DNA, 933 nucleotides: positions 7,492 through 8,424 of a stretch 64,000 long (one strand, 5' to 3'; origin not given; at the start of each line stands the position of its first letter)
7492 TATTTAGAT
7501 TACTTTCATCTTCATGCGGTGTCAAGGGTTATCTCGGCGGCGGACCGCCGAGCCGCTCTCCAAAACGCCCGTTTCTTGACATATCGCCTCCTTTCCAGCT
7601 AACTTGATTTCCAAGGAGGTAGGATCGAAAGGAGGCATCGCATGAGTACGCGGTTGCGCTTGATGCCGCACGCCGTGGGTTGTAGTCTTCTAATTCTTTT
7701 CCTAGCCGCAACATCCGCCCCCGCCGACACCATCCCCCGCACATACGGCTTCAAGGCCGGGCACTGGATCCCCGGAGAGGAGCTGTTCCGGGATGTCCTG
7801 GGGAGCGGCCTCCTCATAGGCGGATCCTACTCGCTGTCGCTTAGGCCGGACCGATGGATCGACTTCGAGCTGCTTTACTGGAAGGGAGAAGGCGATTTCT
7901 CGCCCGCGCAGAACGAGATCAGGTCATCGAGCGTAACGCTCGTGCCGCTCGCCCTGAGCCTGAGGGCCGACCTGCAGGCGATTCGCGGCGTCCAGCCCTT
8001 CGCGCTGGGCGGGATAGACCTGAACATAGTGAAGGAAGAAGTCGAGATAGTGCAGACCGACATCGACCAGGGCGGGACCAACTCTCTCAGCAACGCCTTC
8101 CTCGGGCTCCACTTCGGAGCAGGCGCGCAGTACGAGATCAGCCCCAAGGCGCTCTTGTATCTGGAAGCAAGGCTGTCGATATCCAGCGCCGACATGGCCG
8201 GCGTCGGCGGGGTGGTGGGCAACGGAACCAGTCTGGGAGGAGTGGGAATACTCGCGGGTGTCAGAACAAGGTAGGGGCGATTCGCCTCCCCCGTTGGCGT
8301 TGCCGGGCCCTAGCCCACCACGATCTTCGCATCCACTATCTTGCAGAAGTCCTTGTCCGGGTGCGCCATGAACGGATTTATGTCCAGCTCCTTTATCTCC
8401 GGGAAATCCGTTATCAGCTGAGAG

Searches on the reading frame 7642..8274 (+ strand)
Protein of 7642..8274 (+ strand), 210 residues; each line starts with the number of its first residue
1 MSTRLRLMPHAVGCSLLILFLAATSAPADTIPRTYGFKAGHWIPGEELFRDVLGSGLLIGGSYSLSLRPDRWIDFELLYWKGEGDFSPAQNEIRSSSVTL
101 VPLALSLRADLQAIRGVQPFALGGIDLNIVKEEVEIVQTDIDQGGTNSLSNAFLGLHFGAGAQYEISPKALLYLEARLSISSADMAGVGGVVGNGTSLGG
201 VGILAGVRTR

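Call 41: search_protein_families(library=pfam, proteins=[window:7642-8274:+], max_evalue=0.01)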
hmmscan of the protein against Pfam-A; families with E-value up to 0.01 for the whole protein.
window:7642-8274:+ (210 aa): 1 family
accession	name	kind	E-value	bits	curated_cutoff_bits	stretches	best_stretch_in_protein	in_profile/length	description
PF13505.12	OMP_b-brl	-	8.5e-06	26.5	28.7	1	16-181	3-155/175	Outer membrane protein beta-barrel domain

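Call 89: search_protein_families(library=ncbifam, proteins=[window:7642-8271:+], max_evalue=0.001)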
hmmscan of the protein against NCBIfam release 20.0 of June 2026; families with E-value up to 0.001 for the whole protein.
window:7642-8271:+ (210 aa): 0 families
